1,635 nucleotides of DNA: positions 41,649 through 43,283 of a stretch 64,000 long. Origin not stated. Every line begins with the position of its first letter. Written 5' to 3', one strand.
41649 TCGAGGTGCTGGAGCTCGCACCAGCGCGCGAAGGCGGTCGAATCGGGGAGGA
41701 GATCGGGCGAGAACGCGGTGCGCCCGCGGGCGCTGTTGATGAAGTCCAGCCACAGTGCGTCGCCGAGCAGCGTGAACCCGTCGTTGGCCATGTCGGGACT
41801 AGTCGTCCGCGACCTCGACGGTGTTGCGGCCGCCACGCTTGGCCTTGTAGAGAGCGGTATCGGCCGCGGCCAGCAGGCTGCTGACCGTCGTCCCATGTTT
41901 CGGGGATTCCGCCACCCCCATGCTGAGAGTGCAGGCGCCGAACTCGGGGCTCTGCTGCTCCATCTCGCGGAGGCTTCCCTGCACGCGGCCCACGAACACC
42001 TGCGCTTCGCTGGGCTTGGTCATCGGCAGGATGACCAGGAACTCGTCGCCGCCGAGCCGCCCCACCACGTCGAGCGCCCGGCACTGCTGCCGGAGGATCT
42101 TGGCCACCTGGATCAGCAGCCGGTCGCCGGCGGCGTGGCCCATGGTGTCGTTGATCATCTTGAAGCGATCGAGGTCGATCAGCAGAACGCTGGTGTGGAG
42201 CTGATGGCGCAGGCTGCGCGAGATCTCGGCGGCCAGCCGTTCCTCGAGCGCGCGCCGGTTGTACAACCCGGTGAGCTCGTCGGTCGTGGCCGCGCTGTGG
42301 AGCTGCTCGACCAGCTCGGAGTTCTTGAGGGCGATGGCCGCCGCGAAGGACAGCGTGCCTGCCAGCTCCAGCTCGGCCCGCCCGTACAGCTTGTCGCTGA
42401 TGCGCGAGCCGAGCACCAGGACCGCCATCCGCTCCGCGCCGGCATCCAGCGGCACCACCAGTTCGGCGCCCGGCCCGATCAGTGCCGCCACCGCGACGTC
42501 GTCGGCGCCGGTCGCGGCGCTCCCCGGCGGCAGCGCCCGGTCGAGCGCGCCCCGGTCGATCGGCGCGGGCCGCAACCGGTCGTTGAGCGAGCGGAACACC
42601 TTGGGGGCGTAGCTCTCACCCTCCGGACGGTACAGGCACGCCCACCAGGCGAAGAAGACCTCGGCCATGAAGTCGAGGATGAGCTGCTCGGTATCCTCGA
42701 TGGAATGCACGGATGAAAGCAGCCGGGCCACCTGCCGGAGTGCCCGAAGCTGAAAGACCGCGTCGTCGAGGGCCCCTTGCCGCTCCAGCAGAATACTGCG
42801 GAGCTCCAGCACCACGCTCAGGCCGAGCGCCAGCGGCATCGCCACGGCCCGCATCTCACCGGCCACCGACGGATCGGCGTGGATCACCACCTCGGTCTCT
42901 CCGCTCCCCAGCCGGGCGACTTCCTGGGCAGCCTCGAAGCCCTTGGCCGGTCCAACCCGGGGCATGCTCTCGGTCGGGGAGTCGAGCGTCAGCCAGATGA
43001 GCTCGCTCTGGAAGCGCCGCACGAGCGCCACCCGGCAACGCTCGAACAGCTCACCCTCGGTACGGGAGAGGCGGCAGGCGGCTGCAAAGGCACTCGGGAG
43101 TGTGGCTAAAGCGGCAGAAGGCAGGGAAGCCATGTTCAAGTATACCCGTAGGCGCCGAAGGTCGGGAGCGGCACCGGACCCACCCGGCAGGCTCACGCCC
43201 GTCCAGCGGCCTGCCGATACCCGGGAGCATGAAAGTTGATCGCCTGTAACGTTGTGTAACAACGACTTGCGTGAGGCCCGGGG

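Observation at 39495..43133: Tightly coupled signalling operon: GGDEF cyclase, CGNR zinc-finger protein, tandem pseudokinase/kinase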

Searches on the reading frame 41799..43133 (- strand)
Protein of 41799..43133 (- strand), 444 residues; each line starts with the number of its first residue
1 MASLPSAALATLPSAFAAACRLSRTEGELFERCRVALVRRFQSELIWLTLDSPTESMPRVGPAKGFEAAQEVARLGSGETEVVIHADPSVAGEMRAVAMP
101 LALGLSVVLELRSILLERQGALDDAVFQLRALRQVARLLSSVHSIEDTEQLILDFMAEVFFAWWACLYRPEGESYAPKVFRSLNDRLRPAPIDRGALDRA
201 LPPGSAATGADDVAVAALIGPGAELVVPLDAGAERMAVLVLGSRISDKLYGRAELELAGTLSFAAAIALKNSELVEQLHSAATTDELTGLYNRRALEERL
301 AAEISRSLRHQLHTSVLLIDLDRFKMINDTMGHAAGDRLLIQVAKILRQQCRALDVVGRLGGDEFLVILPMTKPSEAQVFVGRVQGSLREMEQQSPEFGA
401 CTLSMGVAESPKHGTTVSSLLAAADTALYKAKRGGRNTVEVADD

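Call 7: search_protein_families(library=ncbifam, proteins=[window:41799-43133:-], max_evalue=0.01)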
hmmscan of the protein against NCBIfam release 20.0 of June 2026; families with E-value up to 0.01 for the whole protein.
window:41799-43133:- (444 aa): 23 families
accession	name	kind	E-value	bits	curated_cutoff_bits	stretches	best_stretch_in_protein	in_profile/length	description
NF038266.1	diguan_SiaD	equivalog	7.2e-51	173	290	1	273-438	85-251/252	biofilm regulation diguanylate cyclase SiaD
TIGR00254.1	GGDEF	domain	9.2e-51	171.9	37.4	1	279-442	2-167/168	diguanylate cyclase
NF007423.1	PRK09966.1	equivalog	3.9e-42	144.5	325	1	276-432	233-390/390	diguanylate cyclase DgcN/YfiN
NF007135.0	PRK09581.1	equivalog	2.8e-41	141.8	474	1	275-440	285-453/457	PleD family two-component system response regulator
NF007380.0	PRK09894.1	equivalog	1.1e-39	136.6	256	1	261-443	111-288/296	diguanylate cyclase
NF041606.1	dguan_cyc_DgcA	equivalog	6.2e-39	133.9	370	1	212-442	111-339/340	diguanylate cyclase DgcA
NF047654.1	DiguCycDgcRLepto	equivalog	3e-36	124.8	500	1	268-439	119-293/295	diguanylate cyclase DgcR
NF007599.0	PRK10245.1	equivalog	5.7e-36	123.8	402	1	260-442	190-370/371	diguanylate cyclase AdrA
NF051473.1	DigCycDgcsShew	equivalog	2.3e-35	122.4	400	1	267-441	120-290/291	diguanylate cyclase DgcS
NF007298.0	PRK09776.1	equivalog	3.9e-35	121.1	1135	1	273-441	675-844/1111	diguanylate cyclase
NF040885.1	diguan_DgcJ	equivalog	1e-32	113.6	500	1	276-436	335-490/493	diguanylate cyclase DgcJ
NF007474.0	PRK10060.1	equivalog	2e-32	112.3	782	1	275-441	230-394/663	cyclic di-GMP phosphodiesterase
NF011955.1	PRK15426.1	equivalog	1.1e-30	106.3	408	1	273-443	389-562/564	cellulose biosynthesis regulator diguanylate cyclase DgcQ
NF045675.1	PhdiestaseDibA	equivalog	6.8e-30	104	980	1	265-438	188-360/623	phosphodiesterase DibA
NF053781.1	cdiGMPphdstlr2612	equivalog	6.9e-28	96.9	1600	1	275-434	833-994/1268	Tlr1612 family c-di-GMP phosphodiesterase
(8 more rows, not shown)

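Call 9: search_protein_families(library=pfam, proteins=[window:41799-43133:-], max_evalue=0.01)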
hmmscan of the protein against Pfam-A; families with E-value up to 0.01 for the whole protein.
window:41799-43133:- (444 aa): 4 families
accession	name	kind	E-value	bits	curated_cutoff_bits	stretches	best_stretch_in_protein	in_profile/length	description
PF00990.26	GGDEF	-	9.7e-48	162.4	23.8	1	282-437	1-160/161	Diguanylate cyclase, GGDEF domain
PF13492.12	GAF_3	-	4.5e-06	27.5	27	1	145-271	2-129/129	GAF domain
PF13185.12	GAF_2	-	0.00092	19.9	28.6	0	143-269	2-135/136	GAF domain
PF22335.1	Cas10-Cmr2_palm2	-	0.0019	18.8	27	1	361-439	58-132/133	Cas10/Cmr2, second palm domain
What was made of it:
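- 41799..43133 (-): Diguanylate cyclase gene (444 aa): N-terminal GAF-like module, GAF, long helical linker, GGDEF. Pfam in call 9 and NCBIfam GGDEF domain in call 7.
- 42321..42701 (-): GAF domain (aa 145-271). PF13492 at 27.5 bits against a cutoff of 27 (call 9).
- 41823..42290 (-): GGDEF catalytic domain (aa 282-437), with I-site RALD (42069-42080) and GGDEF motif (42039-42053). Call 9.
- On GGDEF diguanylate cyclase (PF00990 / TIGR00254): 162.4 bits against 23.8 (call 9); 171.9 against 37.4 (call 7).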

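Call 55: find_homologous_proteins(query=window:41799-43133:-, max_evalue=1e-10)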
Query window:41799-43133:- (444 aa): 5442 proteins with E <= 1e-10 among 8000 candidates; the best 120 are listed.
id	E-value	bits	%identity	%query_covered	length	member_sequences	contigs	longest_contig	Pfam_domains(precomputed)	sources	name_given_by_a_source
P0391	1.9e-263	892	95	100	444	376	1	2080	PF13492.13,PF00990.27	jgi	jgi:diguanylate cyclase (GGDEF)-like protein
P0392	1.5e-260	882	92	100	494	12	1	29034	PF13492.13,PF00990.27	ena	-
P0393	1.4e-259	879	92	100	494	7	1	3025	PF13492.13,PF00990.27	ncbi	-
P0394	3.4e-253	858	90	100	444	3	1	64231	PF13492.13,PF00990.27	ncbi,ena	-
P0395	5.6e-253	857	90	100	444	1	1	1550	PF13492.13,PF00990.27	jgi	jgi:diguanylate cyclase (GGDEF)-like protein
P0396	1.3e-251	853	90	99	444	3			PF00990.27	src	-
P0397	1.3e-251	853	89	100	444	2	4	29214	PF13492.13,PF00990.27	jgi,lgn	jgi:diguanylate cyclase (GGDEF)-like protein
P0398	1.4e-251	853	89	100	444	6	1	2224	PF13492.13,PF00990.27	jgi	jgi:diguanylate cyclase (GGDEF)-like protein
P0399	2.3e-251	852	89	100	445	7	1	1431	PF00990.27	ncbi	-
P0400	1.1e-250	850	90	100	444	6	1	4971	PF00990.27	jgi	jgi:diguanylate cyclase (GGDEF)-like protein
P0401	1.1e-250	850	88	100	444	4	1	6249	PF13492.13,PF00990.27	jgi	jgi:diguanylate cyclase (GGDEF)-like protein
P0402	1.6e-250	849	88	100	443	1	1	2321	PF00990.27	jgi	jgi:diguanylate cyclase (GGDEF)-like protein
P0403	3.6e-250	848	89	100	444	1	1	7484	PF13492.13,PF00990.27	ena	-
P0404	3.9e-250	848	88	100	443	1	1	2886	PF00990.27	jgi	-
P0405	4.4e-250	848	88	100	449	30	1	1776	PF00990.27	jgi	jgi:diguanylate cyclase (GGDEF)-like protein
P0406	4.9e-250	848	89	100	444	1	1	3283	PF00990.27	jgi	jgi:diguanylate cyclase (GGDEF)-like protein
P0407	6.2e-250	847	88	100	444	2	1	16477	PF00990.27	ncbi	-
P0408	1.1e-249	846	88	100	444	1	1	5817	PF00990.27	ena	-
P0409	1.3e-249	846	88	100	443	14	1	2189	PF00990.27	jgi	jgi:diguanylate cyclase (GGDEF)-like protein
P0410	1.5e-249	846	88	100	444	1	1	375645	PF13492.13,PF00990.27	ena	-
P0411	1.5e-249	846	89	100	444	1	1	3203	PF13492.13,PF00990.27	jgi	jgi:diguanylate cyclase (GGDEF)-like protein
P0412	2.5e-249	845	89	100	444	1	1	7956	PF13492.13,PF00990.27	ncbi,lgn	ncbi:MAG: diguanylate cyclase [Gemmatimonadales bacterium]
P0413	4.9e-249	844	88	100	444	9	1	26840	PF13492.13,PF00990.27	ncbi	-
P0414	5.2e-249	844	88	100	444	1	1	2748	PF00990.27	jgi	jgi:diguanylate cyclase (GGDEF)-like protein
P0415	7.9e-249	844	88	100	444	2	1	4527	PF13492.13,PF00990.27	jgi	jgi:diguanylate cyclase (GGDEF)-like protein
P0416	1.2e-248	843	87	100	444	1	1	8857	PF00990.27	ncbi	-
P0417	1.8e-248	842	88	100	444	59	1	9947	PF13492.13,PF00990.27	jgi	jgi:diguanylate cyclase (GGDEF)-like protein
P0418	2.8e-248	842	89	100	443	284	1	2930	PF13492.13,PF00990.27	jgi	jgi:diguanylate cyclase (GGDEF)-like protein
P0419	4.7e-248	841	88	100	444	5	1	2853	PF13492.13,PF00990.27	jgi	jgi:diguanylate cyclase (GGDEF)-like protein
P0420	5.5e-248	841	88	100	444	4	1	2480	PF13492.13,PF00990.27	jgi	jgi:diguanylate cyclase (GGDEF)-like protein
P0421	7.3e-248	840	87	100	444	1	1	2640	PF00990.27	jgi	jgi:diguanylate cyclase (GGDEF)-like protein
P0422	7.6e-248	840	88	100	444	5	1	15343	PF13492.13,PF00990.27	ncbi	-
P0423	9.1e-248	840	87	100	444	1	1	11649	PF00990.27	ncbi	-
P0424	2.1e-247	839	88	100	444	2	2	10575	PF13492.13,PF00990.27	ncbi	-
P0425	3.9e-247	838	89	97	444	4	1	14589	PF13492.13,PF00990.27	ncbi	-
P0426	8.7e-247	837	88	100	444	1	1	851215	PF00990.27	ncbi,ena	-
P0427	1.7e-246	836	86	100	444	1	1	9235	PF00990.27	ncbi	ncbi:MAG: diguanylate cyclase [Gemmatimonadales bacterium]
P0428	2.3e-246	836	86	100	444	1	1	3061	PF13492.13,PF00990.27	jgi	-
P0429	8.4e-246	834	88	100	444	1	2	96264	PF13492.13,PF00990.27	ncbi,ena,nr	ncbi:MAG TPA: sensor domain-containing diguanylate cyclase [Gemmatimonadales bacterium]|nr:sensor do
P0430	1.8e-245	833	87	100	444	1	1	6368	PF00990.27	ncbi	-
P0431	1.9e-245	833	86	100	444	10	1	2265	PF13492.13,PF00990.27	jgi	jgi:diguanylate cyclase (GGDEF)-like protein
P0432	2.1e-245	832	87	100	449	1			PF13492.13,PF00990.27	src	-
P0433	4.3e-245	831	87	100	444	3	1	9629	PF13492.13,PF00990.27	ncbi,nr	ncbi:MAG TPA: sensor domain-containing diguanylate cyclase [Gemmatimonadales bacterium]|nr:sensor do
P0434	7.5e-245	831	88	100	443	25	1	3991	PF13492.13,PF00990.27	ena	-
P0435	1.4e-244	830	86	100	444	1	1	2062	PF13492.13,PF00990.27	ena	-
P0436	1.7e-244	829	87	99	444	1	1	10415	PF00990.27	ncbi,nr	ncbi:MAG TPA: sensor domain-containing diguanylate cyclase [Gemmatimonadales bacterium]|nr:sensor do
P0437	3.4e-244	828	87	99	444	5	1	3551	PF13492.13,PF00990.27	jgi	jgi:diguanylate cyclase (GGDEF)-like protein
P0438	6.3e-244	827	87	99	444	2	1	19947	PF00990.27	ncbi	ncbi:MAG TPA: sensor domain-containing diguanylate cyclase [Gemmatimonadales bacterium]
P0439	6.5e-244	827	88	100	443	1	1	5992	PF13492.13,PF00990.27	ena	-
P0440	7.7e-244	827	87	100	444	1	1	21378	PF00990.27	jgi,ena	jgi:diguanylate cyclase (GGDEF)-like protein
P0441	2.1e-243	826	86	100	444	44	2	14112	PF00990.27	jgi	jgi:diguanylate cyclase (GGDEF)-like protein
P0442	2.2e-243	826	87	100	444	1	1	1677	PF00990.27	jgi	jgi:diguanylate cyclase (GGDEF)-like protein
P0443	2.4e-243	826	89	100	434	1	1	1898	PF00990.27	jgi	jgi:diguanylate cyclase (GGDEF)-like protein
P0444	2.8e-243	825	87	100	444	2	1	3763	PF13492.13,PF00990.27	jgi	jgi:diguanylate cyclase (GGDEF)-like protein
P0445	4.2e-243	825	88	100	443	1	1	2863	PF13492.13,PF00990.27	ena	-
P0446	1.4e-242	823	86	100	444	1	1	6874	PF00990.27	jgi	jgi:diguanylate cyclase (GGDEF)-like protein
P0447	2.1e-242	822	86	100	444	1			PF13492.13,PF00990.27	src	-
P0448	2.6e-242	822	87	100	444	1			PF00990.27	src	-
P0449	3.3e-242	822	87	100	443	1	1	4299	PF00990.27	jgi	-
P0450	5.6e-242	821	87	100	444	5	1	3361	PF00990.27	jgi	jgi:diguanylate cyclase (GGDEF)-like protein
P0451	9.0e-242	820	86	100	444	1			PF00990.27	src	-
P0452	1.1e-241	820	87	100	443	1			PF00990.27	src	-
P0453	1.7e-241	819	85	100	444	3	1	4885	PF00990.27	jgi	jgi:diguanylate cyclase (GGDEF)-like protein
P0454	3.1e-241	819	85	100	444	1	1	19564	PF13492.13,PF00990.27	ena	-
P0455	4.8e-241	818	86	100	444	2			PF00990.27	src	-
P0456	5.8e-241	818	85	100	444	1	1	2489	PF00990.27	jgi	jgi:diguanylate cyclase (GGDEF)-like protein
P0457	6.2e-241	818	87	100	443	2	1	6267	PF00990.27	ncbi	-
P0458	1.1e-240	817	86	100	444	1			PF00990.27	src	-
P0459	1.4e-240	816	85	100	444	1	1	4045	PF00990.27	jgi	jgi:diguanylate cyclase (GGDEF)-like protein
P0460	2.7e-240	816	85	100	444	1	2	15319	PF00990.27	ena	-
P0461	3.3e-240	815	85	100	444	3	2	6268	PF00990.27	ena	-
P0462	3.6e-240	815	85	100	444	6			PF00990.27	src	-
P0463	3.9e-240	815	86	100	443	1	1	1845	PF00990.27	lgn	-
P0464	4.2e-240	815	86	100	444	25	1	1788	PF00990.27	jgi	jgi:diguanylate cyclase (GGDEF)-like protein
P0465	4.5e-240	815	86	100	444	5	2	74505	PF13492.13,PF00990.27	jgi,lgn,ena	-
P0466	5.3e-240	815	85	100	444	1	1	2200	PF13492.13,PF00990.27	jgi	jgi:diguanylate cyclase (GGDEF)-like protein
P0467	6.3e-240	814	86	99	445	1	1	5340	PF00990.27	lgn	-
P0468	7.4e-240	814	86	100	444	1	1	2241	PF00990.27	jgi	-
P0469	2.7e-239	812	90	100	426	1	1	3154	PF00990.27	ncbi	-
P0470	1.3e-238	810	85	100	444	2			PF00990.27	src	-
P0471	2.4e-238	809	85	100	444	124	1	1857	PF00990.27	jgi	jgi:diguanylate cyclase (GGDEF)-like protein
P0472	3.4e-238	809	85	100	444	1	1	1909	PF00990.27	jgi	jgi:diguanylate cyclase (GGDEF)-like protein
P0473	3.9e-238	808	84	100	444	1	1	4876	PF13492.13,PF00990.27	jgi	jgi:diguanylate cyclase (GGDEF)-like protein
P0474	4.3e-238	808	84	100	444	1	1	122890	PF13492.13,PF00990.27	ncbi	-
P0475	6.7e-238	808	85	99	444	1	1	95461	PF13492.13,PF00990.27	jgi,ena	-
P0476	7.1e-238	808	84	100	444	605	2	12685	PF22335.2,PF00990.27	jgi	-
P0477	7.9e-238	807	85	100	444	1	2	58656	PF13492.13,PF00990.27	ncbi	-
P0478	8.5e-238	807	85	100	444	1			PF00990.27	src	-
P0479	1.1e-237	807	85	100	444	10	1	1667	PF00990.27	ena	-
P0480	1.2e-237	807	85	100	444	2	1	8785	PF13492.13,PF00990.27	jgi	jgi:diguanylate cyclase (GGDEF)-like protein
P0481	1.5e-237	806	85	100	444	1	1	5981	PF00990.27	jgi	jgi:diguanylate cyclase (GGDEF)-like protein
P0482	1.9e-237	806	85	99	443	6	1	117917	PF13492.13,PF00990.27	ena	-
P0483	2.2e-237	806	83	100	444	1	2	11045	PF00990.27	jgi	jgi:diguanylate cyclase (GGDEF)-like protein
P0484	2.4e-237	806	84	100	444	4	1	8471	PF13492.13,PF00990.27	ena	-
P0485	2.6e-237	806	85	100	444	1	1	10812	PF00990.27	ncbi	ncbi:MAG: GGDEF domain-containing protein [Gemmatimonadales bacterium]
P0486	4.6e-237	805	85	100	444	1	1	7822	PF00990.27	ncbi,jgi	jgi:diguanylate cyclase (GGDEF)-like protein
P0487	7.3e-237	804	84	100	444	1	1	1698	PF00990.27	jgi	jgi:diguanylate cyclase (GGDEF)-like protein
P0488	9.9e-237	804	85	100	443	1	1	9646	PF00990.27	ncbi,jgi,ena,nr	ncbi:MAG TPA: sensor domain-containing diguanylate cyclase [Gemmatimonadales bacterium]|nr:sensor do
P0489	1.5e-236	803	86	98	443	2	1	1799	PF00990.27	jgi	jgi:diguanylate cyclase (GGDEF)-like protein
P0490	3.2e-236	802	85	100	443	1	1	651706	PF13492.13,PF00990.27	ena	-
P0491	4.1e-236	802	89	93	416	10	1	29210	PF13492.13,PF00990.27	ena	-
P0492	4.4e-236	802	84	100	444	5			PF00990.27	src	-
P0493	4.8e-236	802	84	100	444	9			PF00990.27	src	-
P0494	1.2e-235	800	84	99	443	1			PF00990.27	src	-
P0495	2.1e-235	799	84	100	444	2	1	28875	PF00990.27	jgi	jgi:diguanylate cyclase (GGDEF)-like protein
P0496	4.1e-235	798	83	100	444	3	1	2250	PF00990.27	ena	-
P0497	2.1e-234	796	83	100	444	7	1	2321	PF00990.27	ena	-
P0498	3.0e-234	796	83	100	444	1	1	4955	PF00990.27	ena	-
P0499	1.2e-233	794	82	100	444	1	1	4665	PF13492.13,PF00990.27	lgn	-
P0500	2.9e-233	792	84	100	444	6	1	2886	PF13492.13,PF00990.27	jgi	-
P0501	1.3e-232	790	83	100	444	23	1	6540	PF00990.27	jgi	jgi:diguanylate cyclase (GGDEF)-like protein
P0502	7.7e-230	781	83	100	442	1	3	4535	PF00990.27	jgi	jgi:diguanylate cyclase (GGDEF)-like protein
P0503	7.7e-230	781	84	100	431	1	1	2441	PF00990.27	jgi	jgi:diguanylate cyclase (GGDEF)-like protein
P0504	8.3e-230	781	82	100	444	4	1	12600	PF00990.27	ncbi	-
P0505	9.7e-230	781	82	100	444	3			PF13492.13,PF00990.27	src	-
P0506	1.1e-229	781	82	100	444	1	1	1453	PF00990.27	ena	-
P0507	1.6e-229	780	89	92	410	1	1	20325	PF13492.13,PF00990.27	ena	-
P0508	1.9e-229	780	84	98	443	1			PF00990.27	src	-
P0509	2.1e-229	780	83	98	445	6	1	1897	PF13492.13,PF00990.27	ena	-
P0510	2.3e-229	780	81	99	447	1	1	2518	PF13492.13,PF00990.27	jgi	jgi:diguanylate cyclase (GGDEF)-like protein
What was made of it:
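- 41799..43133 (-): 444 aa is the commonest length among database orthologues (call 55).
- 42321..42701 (-): It was also precomputed for many orthologues (call 55).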

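Call 68: predict_structure(alignment_id=A6)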
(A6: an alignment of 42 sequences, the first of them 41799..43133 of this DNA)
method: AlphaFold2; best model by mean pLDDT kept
length: 444 residues; sequences in the alignment: 42
mean_pLDDT: 68.7   pTM: 0.47
mean pLDDT of the five models: 68.7, 59.1, 55.0, 54.4, 50.7
residues with pLDDT >= 90: 23; 70-90: 192; 50-70: 182; < 50: 47
segments of 3 or more residues with pLDDT < 50: 1-27, 308-310, 411-416
pLDDT, mean of each block of 10 residues (from residue 1): 30 34 42 64 83 69 87 76 87 77 63 52 51 56 75 81 88 91 74 89 76 77 83 82 68 64 76 73 64 67 52 64 73 70 77 57 65 73 85 79 64 48 63 61 48
secondary structure, 60 per line:
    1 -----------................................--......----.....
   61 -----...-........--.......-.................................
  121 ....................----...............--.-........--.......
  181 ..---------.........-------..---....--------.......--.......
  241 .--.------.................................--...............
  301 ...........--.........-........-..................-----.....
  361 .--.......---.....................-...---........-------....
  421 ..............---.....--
elements in order: H12-43 E46-51 E56-60 E70-77 E80-86 H88-140 H145-159 E164-171 E174-182 H194-200 H213-216 E225-231 E234-241 H251-283 H286-311 E314-322 H324-331 H333-350 E356-361 E364-370 H374-394 E402-409 H417-434 E438-442

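Call 72: fold_search(model_id=the predicted structure, library=pdb)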
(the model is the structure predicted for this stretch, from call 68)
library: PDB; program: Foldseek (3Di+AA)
matches with E <= 10: 1078; with E <= 0.001: 248
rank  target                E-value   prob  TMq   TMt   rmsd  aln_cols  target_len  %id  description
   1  5llw_A                7.6e-14  1.00  0.27  0.20  37.7       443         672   21  Bacteriophytochrome activated diguanylyl cyclase from Idiomarina species A28L (released 2017-03-15)
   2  5llw_B                1.2e-13  1.00  0.27  0.20  36.2       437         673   21  Bacteriophytochrome activated diguanylyl cyclase from Idiomarina species A28L (released 2017-03-15)
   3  6et7_A                3.6e-13  1.00  0.27  0.20  37.7       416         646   22  Activated heterodimer of the bacteriophytochrome regulated diguanylyl cyclase variant - S505V A526V - from Idiomarina  (released 2018-06-13)
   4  4zmu_B                5.2e-13  1.00  0.27  0.34  16.9       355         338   24  Dcsbis, a diguanylate cyclase from Pseudomonas aeruginosa (released 2016-05-04)
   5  5llx_B                1.7e-12  1.00  0.27  0.19  39.0       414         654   23  Bacteriophytochrome activated diguanylyl cyclase from Idiomarina species A28L with GTP bound (released 2017-03-15)
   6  5llx_A                1.9e-12  1.00  0.29  0.21  38.1       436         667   22  Bacteriophytochrome activated diguanylyl cyclase from Idiomarina species A28L with GTP bound (released 2017-03-15)
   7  4zmu_A                2.7e-12  1.00  0.26  0.33  16.8       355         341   23  Dcsbis, a diguanylate cyclase from Pseudomonas aeruginosa (released 2016-05-04)
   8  6et7_B                3.8e-11  1.00  0.26  0.18  44.5       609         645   14  Activated heterodimer of the bacteriophytochrome regulated diguanylyl cyclase variant - S505V A526V - from Idiomarina  (released 2018-06-13)
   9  9cmf_A                6.3e-11  1.00  0.26  0.15  24.4       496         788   12  Substrate bound DosP (released 2024-11-20)
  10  9bkv_A                6.7e-11  1.00  0.26  0.16  30.3       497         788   11  DosP R97A bent form (released 2024-11-20)
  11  9g85_A                7.4e-11  1.00  0.27  0.27  18.0       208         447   32  Structure of Response regulator PleD in complex with c-diGMP and ppGpp (released 2025-08-06)
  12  5xgd                  7.4e-11  1.00  0.26  0.22  18.4       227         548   30  Crystal structure of the PAS-GGDEF-EAL domain of PA0861 from Pseudomonas aeruginosa in complex with GTP (released 2017-12-20)
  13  9bgv_A                7.9e-11  1.00  0.27  0.15  23.4       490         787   12  DosP R97A straight form (released 2024-11-20)
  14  3i5a                  1.4e-10  1.00  0.27  0.37  22.9       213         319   31  Crystal structure of full-length WpsR from Pseudomonas syringae (released 2009-08-18)
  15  2wb4_A                1.7e-10  1.00  0.27  0.27  20.9       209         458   32  activated diguanylate cyclase PleD in complex with c-di-GMP (released 2010-04-21)
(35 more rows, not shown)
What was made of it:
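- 41799..43133 (-): The AF2 model (pLDDT 68.7, call 68) best matches the phytochrome-GGDEF and GAF-GGDEF Dcsbis structures (call 72).
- Closest known: GAF-GGDEF and phytochrome-GGDEF cyclases. Same: They share a sensor module, a long helical linker and a GGDEF domain with an I-site (call 72).
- Tried and rejected: The AF2 model suggests a GAF-like helix/sheet module, and the fold search was dominated by the GGDEF domain (calls 68, 72).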

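Call 77: search_protein_families(library=padloc, proteins=[window:41799-43133:-], max_evalue=0.001)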
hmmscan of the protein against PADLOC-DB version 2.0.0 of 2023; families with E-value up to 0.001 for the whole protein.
window:41799-43133:- (444 aa): 0 families
